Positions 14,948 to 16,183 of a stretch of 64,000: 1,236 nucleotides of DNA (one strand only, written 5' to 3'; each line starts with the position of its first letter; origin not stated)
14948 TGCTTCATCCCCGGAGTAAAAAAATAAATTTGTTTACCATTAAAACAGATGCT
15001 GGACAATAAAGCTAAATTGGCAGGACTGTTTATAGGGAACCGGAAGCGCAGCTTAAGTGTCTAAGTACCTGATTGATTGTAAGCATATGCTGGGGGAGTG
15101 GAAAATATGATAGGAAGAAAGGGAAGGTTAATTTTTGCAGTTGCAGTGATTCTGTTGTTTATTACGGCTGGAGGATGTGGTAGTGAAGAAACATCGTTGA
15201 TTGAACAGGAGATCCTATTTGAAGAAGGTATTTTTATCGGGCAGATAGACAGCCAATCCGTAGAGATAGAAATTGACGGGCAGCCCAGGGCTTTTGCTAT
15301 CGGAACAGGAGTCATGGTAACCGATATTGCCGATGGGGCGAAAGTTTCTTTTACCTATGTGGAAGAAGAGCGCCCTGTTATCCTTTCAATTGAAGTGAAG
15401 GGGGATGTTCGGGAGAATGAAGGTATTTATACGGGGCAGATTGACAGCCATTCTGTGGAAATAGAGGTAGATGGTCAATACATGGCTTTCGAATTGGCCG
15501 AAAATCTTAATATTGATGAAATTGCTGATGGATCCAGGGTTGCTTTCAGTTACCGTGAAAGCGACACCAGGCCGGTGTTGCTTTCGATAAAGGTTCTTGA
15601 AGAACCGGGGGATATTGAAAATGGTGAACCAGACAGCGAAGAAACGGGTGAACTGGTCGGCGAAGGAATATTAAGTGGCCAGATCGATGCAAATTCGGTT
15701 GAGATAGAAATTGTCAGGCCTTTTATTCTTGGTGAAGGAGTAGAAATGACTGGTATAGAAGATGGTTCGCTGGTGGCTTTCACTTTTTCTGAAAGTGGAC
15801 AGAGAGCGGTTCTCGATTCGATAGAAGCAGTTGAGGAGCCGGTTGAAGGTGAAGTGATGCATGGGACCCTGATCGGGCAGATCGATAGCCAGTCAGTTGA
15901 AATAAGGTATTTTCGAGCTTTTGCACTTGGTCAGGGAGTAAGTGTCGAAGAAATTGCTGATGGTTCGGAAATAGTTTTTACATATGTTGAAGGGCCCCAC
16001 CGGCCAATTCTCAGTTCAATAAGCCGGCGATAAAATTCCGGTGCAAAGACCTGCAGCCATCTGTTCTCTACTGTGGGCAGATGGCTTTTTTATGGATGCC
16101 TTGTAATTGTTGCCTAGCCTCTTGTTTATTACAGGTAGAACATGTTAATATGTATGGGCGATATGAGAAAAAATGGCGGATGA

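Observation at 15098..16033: Lipoprotein made of four divergent ~75-aa repeats with a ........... core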

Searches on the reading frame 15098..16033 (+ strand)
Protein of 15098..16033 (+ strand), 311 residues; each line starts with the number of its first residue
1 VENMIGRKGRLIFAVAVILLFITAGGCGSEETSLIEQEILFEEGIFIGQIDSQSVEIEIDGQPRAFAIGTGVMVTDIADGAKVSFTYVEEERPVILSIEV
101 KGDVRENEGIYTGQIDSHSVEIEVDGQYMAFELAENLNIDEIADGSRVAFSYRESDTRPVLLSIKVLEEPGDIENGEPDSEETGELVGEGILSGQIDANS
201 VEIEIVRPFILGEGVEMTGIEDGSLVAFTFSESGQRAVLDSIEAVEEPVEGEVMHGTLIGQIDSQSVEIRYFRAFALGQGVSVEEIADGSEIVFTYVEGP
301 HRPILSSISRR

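Call 3: search_protein_families(library=pfam, proteins=[window:15098-16033:+], max_evalue=10)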
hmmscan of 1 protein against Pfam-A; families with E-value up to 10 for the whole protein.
window:15098-16033:+ (311 aa): 3 families
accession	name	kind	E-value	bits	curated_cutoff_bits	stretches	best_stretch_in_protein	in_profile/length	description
PF11604.15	CusF_Ec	-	2.2e-09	37.5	27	3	126-164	32-70/72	Copper binding periplasmic protein CusF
PF07128.17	DUF1380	-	0.051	14.1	26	0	220-262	35-77/137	Protein of unknown function (DUF1380)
PF08868.15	YugN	-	0.11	12.9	25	1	192-216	58-82/130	YugN-like family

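Call 4: search_protein_families(library=ncbifam, proteins=[window:15098-16033:+], max_evalue=10)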
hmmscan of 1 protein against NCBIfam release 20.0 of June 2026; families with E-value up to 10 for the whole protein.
window:15098-16033:+ (311 aa): 3 families
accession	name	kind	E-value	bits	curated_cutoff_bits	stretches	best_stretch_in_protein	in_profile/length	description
NF058647.1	lipo_LytA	equivalog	7e-18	64.8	110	2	104-157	41-96/107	acidic lipoprotein LytA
NF007348.0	PRK09838.1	subfamily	0.00026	21.1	143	2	129-166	76-113/115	cation efflux system protein CusF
NF058642.1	lipo_YqiH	exception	0.0015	18.6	140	1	17-68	5-57/94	lipoprotein YqiH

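Call 11: search_solved_structures(query=window:15098-16033:+, max_evalue=10, show_alignments=3)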
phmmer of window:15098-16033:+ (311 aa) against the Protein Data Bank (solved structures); distinct sequences matched with E-value up to 10: 8.
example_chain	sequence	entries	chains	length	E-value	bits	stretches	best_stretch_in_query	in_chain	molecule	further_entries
1mp1_A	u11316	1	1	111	0.2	14.3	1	192-232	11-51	Ser/Arg-related nuclear matrix protein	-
8adg_E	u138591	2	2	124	0.86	12.3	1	10-76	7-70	Outer membrane protein assembly factor BamE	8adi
9mgg_E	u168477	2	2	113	0.89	12.2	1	11-76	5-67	Outer membrane protein assembly factor BamE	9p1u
9i2m_A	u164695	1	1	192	0.99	12.1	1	77-161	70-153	Allergen Fel d 4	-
8amc_A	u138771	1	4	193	1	12.1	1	77-161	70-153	Allergen Fel d 4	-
6lyq_E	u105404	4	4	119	1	12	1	11-76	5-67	Outer membrane protein assembly factor BamE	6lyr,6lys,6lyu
7r1w_E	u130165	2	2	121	1.1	12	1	11-76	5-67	Outer membrane protein assembly factor BamE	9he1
5d0o_E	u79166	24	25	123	1.2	11.9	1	12-76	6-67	Outer membrane protein assembly factor BamE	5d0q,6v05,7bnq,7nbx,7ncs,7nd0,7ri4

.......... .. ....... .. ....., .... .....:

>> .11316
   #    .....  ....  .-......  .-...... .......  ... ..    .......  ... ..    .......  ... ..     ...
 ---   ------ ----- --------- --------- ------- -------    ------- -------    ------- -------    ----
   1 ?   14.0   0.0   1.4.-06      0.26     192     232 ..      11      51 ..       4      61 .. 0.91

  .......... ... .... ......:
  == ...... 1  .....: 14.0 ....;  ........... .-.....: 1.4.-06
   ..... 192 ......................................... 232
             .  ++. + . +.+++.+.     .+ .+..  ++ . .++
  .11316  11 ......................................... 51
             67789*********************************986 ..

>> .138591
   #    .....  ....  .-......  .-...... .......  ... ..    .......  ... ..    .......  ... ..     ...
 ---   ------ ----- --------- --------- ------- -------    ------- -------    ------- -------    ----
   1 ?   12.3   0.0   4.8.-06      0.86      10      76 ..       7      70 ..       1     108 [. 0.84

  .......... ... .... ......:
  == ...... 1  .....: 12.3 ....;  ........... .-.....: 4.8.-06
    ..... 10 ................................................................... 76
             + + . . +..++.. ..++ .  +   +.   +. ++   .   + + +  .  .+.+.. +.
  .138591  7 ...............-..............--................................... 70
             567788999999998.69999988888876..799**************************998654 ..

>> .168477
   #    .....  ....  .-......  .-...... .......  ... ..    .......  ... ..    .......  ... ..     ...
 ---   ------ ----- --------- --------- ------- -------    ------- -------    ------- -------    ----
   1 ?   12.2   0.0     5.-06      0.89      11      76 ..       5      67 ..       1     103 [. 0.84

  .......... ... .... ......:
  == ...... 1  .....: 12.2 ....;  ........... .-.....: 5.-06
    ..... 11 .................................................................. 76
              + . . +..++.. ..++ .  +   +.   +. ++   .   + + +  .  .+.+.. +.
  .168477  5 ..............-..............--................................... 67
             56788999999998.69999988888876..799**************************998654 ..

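Call 12: find_homologous_proteins(query=window:15098-16033:+, max_evalue=0.001)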
Query window:15098-16033:+ (311 aa): 146 proteins with E <= 0.001 among 5539 candidates; the best 120 are listed.
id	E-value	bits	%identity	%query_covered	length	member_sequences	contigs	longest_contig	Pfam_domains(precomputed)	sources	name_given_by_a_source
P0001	4.9e-187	638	100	99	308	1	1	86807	PF11604.16,PF27162.1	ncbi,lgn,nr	ncbi:MAG: hypothetical protein SVV67_02235 [Bacillota bacterium]|nr:hypothetical protein [Bacillota 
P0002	2.6e-150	518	81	99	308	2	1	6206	PF11604.16,PF27162.1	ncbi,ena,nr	ncbi:MAG TPA: hypothetical protein ENN91_06795 [Firmicutes bacterium]|nr:hypothetical protein [Bacil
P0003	2.6e-148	511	80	99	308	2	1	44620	PF11604.16,PF27162.1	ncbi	-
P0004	6.6e-148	510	80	99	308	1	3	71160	PF11604.16,PF27162.1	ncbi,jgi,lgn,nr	ncbi:MAG: hypothetical protein AVO34_09725 [Firmicutes bacterium ML8_F2]|jgi:hypothetical protein|nr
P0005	6.7e-138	477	75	99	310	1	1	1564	PF11604.16,PF27162.1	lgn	-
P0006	2.3e-96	341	58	99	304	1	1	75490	PF11604.16,PF27162.1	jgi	jgi:hypothetical protein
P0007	4.1e-96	340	58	99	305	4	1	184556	PF11604.16,PF27162.1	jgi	jgi:Cu/Ag efflux protein CusF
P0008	1.1e-95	339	58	99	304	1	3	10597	PF11604.16,PF27162.1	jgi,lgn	jgi:hypothetical protein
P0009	3.0e-95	337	58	99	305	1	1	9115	PF11604.16,PF27162.1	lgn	-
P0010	7.2e-95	336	58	99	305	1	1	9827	PF27162.1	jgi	jgi:Cu/Ag efflux protein CusF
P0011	1.0e-94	335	57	99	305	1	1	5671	PF11604.16,PF27162.1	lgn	-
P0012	3.8e-94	334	58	98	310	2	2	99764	PF11604.16,PF27162.1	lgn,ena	-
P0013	3.9e-94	333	58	97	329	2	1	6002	PF27162.1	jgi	jgi:hypothetical protein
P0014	1.2e-92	329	59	92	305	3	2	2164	PF11604.16,PF27162.1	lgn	-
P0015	6.3e-92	326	56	99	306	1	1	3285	PF27162.1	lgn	-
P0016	5.0e-91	323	56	99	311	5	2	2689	PF11604.16,PF27162.1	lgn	-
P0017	1.7e-90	322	57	99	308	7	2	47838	PF11604.16,PF27162.1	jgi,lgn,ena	-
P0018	2.1e-90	321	56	97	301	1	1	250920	PF27162.1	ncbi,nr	ncbi:MAG: hypothetical protein SCJ97_00405 [Bacillota bacterium]|nr:hypothetical protein [Bacillota 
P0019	2.2e-90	321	61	89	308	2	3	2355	PF11604.16,PF27162.1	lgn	-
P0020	2.7e-90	321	57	99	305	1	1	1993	PF27162.1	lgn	-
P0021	7.1e-90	320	52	99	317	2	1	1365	PF27162.1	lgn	-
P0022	1.6e-88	315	56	99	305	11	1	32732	PF11604.16,PF27162.1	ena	-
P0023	2.5e-88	314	56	98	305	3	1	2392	PF11604.16,PF27162.1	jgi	-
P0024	5.1e-88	313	54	98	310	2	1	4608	PF11604.16,PF27162.1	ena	-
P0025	6.9e-88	313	58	92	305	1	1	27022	PF11604.16,PF27162.1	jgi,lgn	-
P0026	1.0e-87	312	56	98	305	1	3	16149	PF11604.16,PF27162.1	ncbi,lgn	-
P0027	1.1e-86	309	58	92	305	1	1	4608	PF27162.1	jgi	jgi:hypothetical protein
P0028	1.9e-86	308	58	92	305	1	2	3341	PF27162.1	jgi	jgi:hypothetical protein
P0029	2.8e-86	308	53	99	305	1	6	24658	PF11604.16,PF27162.1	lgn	-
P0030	3.6e-86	307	54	98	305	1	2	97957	PF11604.16,PF27162.1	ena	-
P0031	5.6e-86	307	56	92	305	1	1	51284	PF27162.1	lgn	-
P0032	5.7e-86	307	56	98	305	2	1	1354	PF27162.1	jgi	-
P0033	7.7e-86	306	56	92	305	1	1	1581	PF27162.1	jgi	jgi:hypothetical protein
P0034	9.5e-86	306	50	100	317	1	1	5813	PF27162.1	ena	-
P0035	1.4e-85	305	52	99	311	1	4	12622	PF11604.16,PF27162.1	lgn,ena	-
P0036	2.0e-85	305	55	96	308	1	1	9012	PF11604.16,PF27162.1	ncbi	-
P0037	2.1e-85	305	55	92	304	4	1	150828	PF11604.16,PF27162.1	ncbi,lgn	-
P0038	2.2e-85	305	52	97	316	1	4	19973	PF27162.1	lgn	-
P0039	6.1e-85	303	52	98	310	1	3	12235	PF11604.16,PF27162.1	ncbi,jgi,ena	-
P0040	1.5e-84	302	52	98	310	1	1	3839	PF11604.16,PF27162.1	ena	-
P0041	2.1e-84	302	54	99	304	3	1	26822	PF11604.16,PF27162.1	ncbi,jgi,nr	ncbi:MAG: hypothetical protein K0B84_04945 [Firmicutes bacterium]|nr:hypothetical protein [Bacillota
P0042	2.2e-84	301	52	99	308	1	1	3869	PF11604.16,PF27162.1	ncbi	-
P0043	2.2e-84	301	56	92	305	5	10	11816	PF27162.1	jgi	jgi:hypothetical protein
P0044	2.4e-84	301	54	98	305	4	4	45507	PF27162.1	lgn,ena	-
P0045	3.4e-84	301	54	92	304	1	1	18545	PF11604.16,PF27162.1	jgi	jgi:Cu/Ag efflux protein CusF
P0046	4.2e-84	301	56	92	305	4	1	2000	PF27162.1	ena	-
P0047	6.3e-84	300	55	99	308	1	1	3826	PF11604.16,PF27162.1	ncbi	-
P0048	6.3e-84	300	55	99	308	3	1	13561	PF11604.16,PF27162.1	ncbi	-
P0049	1.6e-83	299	52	98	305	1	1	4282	PF27162.1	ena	-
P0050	1.8e-83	298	52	99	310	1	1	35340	PF11604.16,PF27162.1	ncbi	ncbi:MAG: hypothetical protein ACQES4_01170 [Bacillota bacterium]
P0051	2.0e-83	298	52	99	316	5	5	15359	PF27162.1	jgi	jgi:hypothetical protein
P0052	3.4e-83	298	56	92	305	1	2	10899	PF27162.1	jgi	jgi:hypothetical protein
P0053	3.9e-83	297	55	92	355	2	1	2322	PF27162.1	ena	-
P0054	4.8e-83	297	51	98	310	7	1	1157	PF11604.16,PF27162.1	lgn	-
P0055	7.6e-83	296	52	99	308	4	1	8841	PF11604.16,PF27162.1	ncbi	-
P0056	8.0e-83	296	53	96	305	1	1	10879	PF11604.16,PF27162.1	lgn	-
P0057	2.8e-82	295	50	99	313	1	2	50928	PF11604.16,PF27162.1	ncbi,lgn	-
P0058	6.3e-82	293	51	97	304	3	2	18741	PF11604.16,PF27162.1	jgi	-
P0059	7.9e-82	293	51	100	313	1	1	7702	PF11604.16,PF27162.1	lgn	-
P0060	1.2e-81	292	55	92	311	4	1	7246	PF11604.16,PF27162.1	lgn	-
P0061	1.6e-81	292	50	99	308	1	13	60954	PF11604.16,PF27162.1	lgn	-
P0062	2.9e-81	291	53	97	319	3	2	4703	PF11604.16,PF27162.1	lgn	-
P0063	3.6e-81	291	51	98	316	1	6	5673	PF11604.16,PF27162.1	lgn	-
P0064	3.9e-81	291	54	92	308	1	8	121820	PF11604.16,PF27162.1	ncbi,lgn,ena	-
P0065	6.2e-81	290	49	97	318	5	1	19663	PF11604.16,PF27162.1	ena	-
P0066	7.3e-81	290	49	99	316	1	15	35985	PF11604.16,PF27162.1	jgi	jgi:hypothetical protein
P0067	8.9e-81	290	50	99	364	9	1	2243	PF27162.1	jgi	jgi:hypothetical protein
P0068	1.1e-80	289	51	100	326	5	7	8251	PF11604.16,PF27162.1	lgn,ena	-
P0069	1.4e-80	289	51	92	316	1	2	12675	PF11604.16,PF27162.1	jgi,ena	-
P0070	1.5e-80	289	52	97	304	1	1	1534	PF11604.16,PF27162.1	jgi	-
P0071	3.1e-80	288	52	97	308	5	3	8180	PF11604.16,PF27162.1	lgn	-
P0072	7.3e-80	287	50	99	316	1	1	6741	PF11604.16,PF27162.1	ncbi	-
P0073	8.5e-80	286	51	92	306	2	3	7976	PF11604.16,PF27162.1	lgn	-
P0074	3.9e-79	284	58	83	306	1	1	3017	PF27162.1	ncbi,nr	ncbi:MAG: hypothetical protein U1E11_04850, partial [Dethiobacteria bacterium]|nr:hypothetical prote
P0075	7.2e-79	283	49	99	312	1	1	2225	PF11604.16,PF27162.1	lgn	-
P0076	8.3e-79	283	49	99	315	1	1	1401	PF11604.16,PF27162.1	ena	-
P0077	1.1e-78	283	57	88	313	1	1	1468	PF11604.16,PF27162.1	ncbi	-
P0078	1.3e-78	283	50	98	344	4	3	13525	PF11604.16,PF27162.1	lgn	-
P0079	1.5e-78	282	54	86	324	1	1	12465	PF11604.16,PF27162.1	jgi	-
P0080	2.6e-78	282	51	99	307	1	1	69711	PF11604.16,PF27162.1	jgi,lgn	jgi:hypothetical protein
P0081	2.9e-78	281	49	93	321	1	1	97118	PF11604.16,PF27162.1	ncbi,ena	-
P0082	5.3e-78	281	54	88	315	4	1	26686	PF11604.16,PF27162.1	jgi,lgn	-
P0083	1.5e-77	279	51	96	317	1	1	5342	PF11604.16,PF27162.1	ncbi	-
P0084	1.9e-77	279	50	99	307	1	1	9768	PF11604.16,PF27162.1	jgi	jgi:hypothetical protein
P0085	2.3e-77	278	50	98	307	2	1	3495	PF11604.16,PF27162.1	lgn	-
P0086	2.4e-77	278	50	95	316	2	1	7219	PF11604.16,PF27162.1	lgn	-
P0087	3.4e-77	278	51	93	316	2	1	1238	PF11604.16,PF27162.1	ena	-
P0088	3.5e-77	278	48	99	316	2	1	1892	PF27162.1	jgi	-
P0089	4.6e-77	277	53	88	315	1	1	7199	PF11604.16,PF27162.1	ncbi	-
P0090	5.5e-77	277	51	98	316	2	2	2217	PF11604.16,PF27162.1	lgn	-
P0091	7.9e-77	277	53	95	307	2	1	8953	PF11604.16,PF27162.1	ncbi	-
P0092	8.7e-77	277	50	92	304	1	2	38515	PF11604.16,PF27162.1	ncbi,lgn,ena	-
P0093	9.4e-77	276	50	98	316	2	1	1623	PF11604.16,PF27162.1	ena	-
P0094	1.3e-76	276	49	97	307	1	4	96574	PF11604.16,PF27162.1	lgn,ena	-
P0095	1.3e-76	276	53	92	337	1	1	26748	PF11604.16,PF27162.1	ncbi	-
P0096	1.6e-76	276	51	99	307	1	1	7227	PF11604.16,PF27162.1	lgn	-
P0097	2.7e-76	275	52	92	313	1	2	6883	PF11604.16,PF27162.1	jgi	jgi:Cu/Ag efflux protein CusF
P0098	5.8e-76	274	50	92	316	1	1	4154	PF11604.16,PF27162.1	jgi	jgi:hypothetical protein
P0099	6.2e-76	274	52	92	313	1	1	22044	PF11604.16,PF27162.1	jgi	jgi:Cu/Ag efflux protein CusF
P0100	7.1e-76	274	49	98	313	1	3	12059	PF11604.16,PF27162.1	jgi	jgi:Cu/Ag efflux protein CusF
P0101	7.8e-76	273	48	99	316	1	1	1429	PF11604.16,PF27162.1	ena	-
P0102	8.4e-76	273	49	98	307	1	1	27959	PF11604.16,PF27162.1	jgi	-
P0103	1.0e-75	273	53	92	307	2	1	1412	PF11604.16,PF27162.1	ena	-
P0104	3.2e-75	271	52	92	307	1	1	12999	PF11604.16,PF27162.1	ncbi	-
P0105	3.3e-75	271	50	99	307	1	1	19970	PF11604.16,PF27162.1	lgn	-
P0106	6.0e-75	271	48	98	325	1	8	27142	PF11604.16,PF07076.18,PF27162.1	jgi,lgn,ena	-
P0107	7.9e-75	270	48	100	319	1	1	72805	PF11604.16,PF27162.1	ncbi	-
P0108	1.4e-74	269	53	88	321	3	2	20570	PF11604.16,PF27162.1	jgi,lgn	-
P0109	1.9e-74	269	51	92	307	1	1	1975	PF11604.16,PF27162.1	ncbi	-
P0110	3.1e-74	268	47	99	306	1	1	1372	PF11604.16,PF27162.1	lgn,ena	-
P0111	1.0e-73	266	46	98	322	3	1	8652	PF11604.16,PF27162.1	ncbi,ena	-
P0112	1.1e-73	266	48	98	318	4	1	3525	PF11604.16,PF27162.1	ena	-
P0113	1.2e-72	263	47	98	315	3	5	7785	PF11604.16,PF27162.1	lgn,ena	-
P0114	1.2e-72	263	49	92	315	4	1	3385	PF11604.16,PF27162.1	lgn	-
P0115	3.8e-72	261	47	98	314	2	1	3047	PF11604.16,PF27162.1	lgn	-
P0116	2.9e-71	258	48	96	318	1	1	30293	PF11604.16,PF27162.1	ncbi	-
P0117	3.7e-71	258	54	67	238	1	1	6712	PF11604.16,PF27162.1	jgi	-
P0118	8.0e-71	257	49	97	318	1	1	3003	PF11604.16,PF27162.1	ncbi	-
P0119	8.8e-71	257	47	97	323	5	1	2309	PF11604.16,PF27162.1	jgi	-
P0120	2.2e-70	256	48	91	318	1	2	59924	PF11604.16,PF27162.1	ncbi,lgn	-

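Call 16: find_encoding_contigs(protein=P0007, flank=8000, max_places=2)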
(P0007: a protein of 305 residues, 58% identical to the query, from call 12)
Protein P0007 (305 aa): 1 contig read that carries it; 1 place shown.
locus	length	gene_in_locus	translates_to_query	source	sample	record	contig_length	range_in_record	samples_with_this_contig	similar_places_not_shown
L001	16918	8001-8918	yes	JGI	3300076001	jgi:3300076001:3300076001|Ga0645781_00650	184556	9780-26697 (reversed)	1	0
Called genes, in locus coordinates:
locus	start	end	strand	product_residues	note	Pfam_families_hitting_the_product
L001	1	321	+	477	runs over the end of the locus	PF02934:GatB_N, PF02637:GatB_Yqey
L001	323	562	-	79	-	-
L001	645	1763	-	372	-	-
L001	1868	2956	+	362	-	PF01297:ZnuA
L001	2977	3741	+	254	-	PF13476:AAA_23 (weak), PF00005:ABC_tran, PF02463:SMC_N (faint), PF13175:AAA_15 (faint), PF13304:AAA_21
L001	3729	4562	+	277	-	PF00950:ABC-3, PF01032:FecCD (faint)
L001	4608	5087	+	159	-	PF01475:FUR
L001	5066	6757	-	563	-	PF02734:Dak2, PF21645:FakA-like_M, PF13684:FakA-like_C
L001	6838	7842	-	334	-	PF04463:2-thiour_desulf, PF08349:DUF1722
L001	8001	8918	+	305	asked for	PF27162:OB_LytA, PF11604:CusF_Ec (faint), PF27162:OB_LytA (weak)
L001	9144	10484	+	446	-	PF22842:Pel9A-like_beta_helix (faint), PF05048:NosD, PF13229:Beta_helix, PF05048:NosD, PF13229:Beta_helix (weak)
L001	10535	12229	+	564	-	-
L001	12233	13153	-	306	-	PF00491:Arginase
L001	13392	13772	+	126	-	PF01022:HTH_5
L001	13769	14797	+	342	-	PF03773:ArsP_1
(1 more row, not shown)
